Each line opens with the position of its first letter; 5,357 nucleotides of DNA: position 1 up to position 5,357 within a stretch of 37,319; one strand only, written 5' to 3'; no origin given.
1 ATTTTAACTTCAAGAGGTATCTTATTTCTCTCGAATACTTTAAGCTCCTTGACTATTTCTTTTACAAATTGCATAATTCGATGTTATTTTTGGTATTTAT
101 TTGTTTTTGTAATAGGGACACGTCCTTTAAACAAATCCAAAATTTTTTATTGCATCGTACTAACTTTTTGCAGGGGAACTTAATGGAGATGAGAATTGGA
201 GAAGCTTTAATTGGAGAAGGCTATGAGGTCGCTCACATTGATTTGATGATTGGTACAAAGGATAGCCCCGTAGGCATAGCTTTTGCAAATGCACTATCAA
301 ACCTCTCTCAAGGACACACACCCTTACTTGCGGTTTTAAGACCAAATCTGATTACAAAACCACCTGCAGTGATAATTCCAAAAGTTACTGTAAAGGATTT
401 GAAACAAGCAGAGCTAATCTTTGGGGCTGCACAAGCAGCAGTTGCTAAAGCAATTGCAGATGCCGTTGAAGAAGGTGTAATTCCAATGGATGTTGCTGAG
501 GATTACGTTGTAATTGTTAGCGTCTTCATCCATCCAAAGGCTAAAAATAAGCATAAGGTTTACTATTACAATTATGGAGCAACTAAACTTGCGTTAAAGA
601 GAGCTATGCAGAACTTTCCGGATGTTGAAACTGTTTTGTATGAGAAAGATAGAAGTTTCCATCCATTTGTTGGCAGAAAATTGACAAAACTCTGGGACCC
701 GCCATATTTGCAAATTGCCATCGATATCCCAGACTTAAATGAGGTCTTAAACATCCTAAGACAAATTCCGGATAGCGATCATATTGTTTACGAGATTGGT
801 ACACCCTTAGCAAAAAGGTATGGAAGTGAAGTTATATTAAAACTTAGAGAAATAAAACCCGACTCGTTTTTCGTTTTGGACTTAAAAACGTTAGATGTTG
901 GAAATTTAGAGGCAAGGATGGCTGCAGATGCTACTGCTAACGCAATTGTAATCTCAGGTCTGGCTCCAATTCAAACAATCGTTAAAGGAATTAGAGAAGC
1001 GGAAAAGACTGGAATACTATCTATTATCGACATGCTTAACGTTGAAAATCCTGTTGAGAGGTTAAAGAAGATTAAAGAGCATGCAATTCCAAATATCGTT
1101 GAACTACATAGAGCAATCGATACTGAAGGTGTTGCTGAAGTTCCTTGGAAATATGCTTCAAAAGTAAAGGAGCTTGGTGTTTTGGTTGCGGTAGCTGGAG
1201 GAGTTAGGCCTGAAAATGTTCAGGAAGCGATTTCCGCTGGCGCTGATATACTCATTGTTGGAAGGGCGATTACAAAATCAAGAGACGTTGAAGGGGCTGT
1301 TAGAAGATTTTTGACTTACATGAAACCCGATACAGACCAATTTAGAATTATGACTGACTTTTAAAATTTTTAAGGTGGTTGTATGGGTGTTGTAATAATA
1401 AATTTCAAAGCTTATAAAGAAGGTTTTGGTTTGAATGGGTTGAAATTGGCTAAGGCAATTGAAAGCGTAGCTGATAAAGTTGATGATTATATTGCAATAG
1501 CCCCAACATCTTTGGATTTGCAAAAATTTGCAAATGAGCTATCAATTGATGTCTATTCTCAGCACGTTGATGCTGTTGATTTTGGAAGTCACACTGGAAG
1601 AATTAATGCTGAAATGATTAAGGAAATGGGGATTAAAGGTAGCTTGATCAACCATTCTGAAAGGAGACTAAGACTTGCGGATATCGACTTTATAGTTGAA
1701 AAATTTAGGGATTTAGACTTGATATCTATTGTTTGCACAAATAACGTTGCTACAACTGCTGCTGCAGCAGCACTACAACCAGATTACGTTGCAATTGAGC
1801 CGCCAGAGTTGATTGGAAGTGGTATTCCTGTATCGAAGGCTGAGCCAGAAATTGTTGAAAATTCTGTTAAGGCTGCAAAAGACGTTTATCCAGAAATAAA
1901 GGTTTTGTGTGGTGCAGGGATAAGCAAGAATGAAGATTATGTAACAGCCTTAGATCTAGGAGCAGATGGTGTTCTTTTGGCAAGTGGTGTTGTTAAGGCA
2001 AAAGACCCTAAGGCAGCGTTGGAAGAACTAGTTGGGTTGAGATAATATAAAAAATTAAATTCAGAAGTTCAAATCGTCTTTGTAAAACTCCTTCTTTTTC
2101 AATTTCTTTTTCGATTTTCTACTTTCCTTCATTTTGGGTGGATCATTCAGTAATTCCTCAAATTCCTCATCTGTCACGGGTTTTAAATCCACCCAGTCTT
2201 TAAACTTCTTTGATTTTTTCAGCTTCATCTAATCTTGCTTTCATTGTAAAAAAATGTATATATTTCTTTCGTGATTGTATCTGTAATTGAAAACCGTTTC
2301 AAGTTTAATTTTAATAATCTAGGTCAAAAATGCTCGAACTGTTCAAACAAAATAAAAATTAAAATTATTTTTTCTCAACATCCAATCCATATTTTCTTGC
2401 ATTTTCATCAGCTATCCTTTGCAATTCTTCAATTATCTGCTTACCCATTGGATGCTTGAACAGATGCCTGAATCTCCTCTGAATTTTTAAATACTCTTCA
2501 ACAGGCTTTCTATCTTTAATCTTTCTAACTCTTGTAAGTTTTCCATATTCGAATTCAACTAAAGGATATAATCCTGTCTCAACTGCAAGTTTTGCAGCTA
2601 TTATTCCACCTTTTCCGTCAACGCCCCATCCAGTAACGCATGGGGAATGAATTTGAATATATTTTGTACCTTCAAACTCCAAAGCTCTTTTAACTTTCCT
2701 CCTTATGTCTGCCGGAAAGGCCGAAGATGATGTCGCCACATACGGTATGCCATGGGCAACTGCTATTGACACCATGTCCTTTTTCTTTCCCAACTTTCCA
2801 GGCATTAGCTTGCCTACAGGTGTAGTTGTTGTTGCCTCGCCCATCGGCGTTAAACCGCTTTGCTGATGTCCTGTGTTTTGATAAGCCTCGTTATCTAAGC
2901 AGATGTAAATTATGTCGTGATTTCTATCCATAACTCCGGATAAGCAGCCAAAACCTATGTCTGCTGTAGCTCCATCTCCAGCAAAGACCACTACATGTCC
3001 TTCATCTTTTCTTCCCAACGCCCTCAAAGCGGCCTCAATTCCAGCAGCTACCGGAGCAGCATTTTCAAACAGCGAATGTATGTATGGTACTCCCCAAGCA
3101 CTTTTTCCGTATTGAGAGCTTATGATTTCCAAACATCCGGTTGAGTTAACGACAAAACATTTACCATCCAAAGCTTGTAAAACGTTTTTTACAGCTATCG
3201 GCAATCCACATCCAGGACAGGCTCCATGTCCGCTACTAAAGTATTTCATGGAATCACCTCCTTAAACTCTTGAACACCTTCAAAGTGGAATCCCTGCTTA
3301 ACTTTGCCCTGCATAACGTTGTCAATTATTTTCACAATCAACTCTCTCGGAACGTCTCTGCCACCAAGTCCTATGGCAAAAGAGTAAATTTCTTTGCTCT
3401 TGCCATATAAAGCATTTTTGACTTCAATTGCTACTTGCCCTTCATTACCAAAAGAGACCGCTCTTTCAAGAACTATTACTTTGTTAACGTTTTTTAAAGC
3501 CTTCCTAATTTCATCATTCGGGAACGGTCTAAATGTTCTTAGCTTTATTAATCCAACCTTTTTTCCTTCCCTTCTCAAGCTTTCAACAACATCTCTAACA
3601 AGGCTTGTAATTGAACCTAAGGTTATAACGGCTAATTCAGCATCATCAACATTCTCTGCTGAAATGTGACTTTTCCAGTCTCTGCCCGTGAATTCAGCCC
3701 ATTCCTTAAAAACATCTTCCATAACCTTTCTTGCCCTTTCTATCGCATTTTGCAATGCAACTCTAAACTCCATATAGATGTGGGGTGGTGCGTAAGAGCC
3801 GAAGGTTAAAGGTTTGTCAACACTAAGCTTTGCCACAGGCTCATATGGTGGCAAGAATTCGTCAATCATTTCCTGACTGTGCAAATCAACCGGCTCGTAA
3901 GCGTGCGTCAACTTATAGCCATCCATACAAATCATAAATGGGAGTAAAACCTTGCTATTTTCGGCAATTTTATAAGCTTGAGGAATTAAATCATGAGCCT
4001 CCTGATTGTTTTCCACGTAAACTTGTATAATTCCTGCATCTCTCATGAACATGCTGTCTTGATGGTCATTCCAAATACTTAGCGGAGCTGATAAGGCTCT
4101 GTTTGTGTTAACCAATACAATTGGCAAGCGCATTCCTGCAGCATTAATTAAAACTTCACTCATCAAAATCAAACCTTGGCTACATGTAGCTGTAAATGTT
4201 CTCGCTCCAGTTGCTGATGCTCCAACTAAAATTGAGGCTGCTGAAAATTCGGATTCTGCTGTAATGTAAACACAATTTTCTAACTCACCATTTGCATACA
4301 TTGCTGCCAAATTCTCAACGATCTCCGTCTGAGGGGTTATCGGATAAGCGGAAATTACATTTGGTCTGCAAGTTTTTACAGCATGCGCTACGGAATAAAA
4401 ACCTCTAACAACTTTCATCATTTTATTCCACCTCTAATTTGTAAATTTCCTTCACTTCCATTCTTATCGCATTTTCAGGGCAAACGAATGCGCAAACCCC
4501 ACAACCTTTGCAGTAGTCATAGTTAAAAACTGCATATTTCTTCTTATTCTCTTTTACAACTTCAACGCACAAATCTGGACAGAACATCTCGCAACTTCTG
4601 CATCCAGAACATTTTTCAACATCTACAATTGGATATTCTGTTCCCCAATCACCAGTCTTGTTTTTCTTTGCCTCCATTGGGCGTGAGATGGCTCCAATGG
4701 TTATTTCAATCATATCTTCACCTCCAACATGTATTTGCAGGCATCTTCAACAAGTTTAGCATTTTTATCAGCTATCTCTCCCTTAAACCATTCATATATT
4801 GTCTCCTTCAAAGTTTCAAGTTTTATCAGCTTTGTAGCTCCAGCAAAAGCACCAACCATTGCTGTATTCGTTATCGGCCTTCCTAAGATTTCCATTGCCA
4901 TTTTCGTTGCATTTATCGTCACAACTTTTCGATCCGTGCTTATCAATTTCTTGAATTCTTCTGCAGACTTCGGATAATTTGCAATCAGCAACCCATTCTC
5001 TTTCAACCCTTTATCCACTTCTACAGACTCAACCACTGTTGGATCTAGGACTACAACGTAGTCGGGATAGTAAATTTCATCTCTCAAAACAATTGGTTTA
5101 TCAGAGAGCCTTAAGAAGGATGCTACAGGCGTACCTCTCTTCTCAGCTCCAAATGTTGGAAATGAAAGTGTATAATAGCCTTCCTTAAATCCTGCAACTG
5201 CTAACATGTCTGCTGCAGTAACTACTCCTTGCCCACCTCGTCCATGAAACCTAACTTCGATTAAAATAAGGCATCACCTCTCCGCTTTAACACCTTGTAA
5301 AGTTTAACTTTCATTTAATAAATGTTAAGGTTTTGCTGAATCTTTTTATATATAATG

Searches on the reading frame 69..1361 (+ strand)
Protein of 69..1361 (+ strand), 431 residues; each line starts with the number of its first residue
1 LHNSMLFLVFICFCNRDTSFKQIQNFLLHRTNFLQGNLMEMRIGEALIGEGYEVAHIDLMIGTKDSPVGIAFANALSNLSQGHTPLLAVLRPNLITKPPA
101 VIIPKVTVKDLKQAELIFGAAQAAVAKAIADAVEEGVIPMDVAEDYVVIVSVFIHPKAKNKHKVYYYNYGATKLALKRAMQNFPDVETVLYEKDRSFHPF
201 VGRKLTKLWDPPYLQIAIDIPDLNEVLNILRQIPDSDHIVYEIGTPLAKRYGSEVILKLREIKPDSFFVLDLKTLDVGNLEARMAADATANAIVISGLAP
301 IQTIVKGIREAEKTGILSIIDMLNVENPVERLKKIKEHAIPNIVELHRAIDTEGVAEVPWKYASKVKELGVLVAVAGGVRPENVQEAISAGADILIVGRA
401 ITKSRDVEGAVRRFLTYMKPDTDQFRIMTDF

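Call 37: search_protein_families(library=pfam, max_evalue=0.00001, proteins=[window:69-1361:+])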
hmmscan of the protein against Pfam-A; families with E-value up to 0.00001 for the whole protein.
window:69-1361:+ (431 aa): 2 families
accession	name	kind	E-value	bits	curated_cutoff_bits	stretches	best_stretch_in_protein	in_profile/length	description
PF08714.17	Fae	-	5.7e-70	234.9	27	1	43-200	1-158/159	Formaldehyde-activating enzyme (Fae)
PF00215.30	OMPdecase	-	1.1e-34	120.7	27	1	212-414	1-221/221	Orotidine 5'-phosphate decarboxylase / HUMPS family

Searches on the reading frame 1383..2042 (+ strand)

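Call 37: search_protein_families(library=pfam, max_evalue=0.00001, proteins=[window:1383-2042:+])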
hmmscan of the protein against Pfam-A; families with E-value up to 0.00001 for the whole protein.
window:1383-2042:+ (220 aa): 2 families
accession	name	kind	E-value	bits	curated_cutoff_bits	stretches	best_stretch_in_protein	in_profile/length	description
PF00121.24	TIM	-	2.4e-42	145.6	20.1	1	3-208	2-237/245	Triosephosphate isomerase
PF05690.20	ThiG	-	5.2e-06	26.4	23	0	171-211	175-215/247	Thiazole biosynthesis protein ThiG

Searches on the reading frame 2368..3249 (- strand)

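Call 37: search_protein_families(library=pfam, max_evalue=0.00001, proteins=[window:2368-3249:-])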
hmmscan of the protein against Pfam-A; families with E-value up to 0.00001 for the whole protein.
window:2368-3249:- (294 aa): 1 family
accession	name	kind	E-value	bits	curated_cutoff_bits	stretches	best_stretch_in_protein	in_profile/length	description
PF02775.26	TPP_enzyme_C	-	1.3e-24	87.1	21.9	1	37-200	2-151/151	Thiamine pyrophosphate enzyme, C-terminal TPP binding domain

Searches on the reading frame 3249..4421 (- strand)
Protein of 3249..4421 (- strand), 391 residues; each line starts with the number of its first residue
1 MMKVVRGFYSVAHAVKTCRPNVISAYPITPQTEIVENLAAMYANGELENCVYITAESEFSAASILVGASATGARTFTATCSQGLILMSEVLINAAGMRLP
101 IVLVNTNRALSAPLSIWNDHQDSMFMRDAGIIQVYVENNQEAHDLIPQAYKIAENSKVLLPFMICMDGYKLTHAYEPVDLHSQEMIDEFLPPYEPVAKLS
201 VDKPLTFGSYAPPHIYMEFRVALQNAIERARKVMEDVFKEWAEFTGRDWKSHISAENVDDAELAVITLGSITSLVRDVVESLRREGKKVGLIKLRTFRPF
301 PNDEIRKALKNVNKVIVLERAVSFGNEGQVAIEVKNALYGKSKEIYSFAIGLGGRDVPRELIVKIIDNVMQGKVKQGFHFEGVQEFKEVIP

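Call 37: search_protein_families(library=pfam, max_evalue=0.00001, proteins=[window:3249-4421:-])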
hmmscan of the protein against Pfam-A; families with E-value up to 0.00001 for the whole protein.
window:3249-4421:- (391 aa): 3 families
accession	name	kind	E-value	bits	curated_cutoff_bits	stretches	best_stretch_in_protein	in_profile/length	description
PF01855.24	POR_N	-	8.4e-80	268.3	27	1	13-238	1-230/231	Pyruvate flavodoxin/ferredoxin oxidoreductase, thiamine diP-bdg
PF17147.9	PFOR_II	-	1.9e-31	108.9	27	1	261-358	1-98/102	Pyruvate:ferredoxin oxidoreductase core domain II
PF02780.25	Transketolase_C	-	1.9e-09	37.9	25.9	1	259-332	8-81/124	Transketolase, C-terminal domain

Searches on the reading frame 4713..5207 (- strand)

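Call 37: search_protein_families(library=pfam, max_evalue=0.00001, proteins=[window:4713-5207:-])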
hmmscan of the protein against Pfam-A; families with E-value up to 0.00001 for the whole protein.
window:4713-5207:- (165 aa): 1 family
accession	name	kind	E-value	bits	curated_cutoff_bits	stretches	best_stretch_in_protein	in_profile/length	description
PF01558.24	POR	-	4.9e-36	124.9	27.4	1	1-156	11-171/173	Pyruvate ferredoxin/flavodoxin oxidoreductase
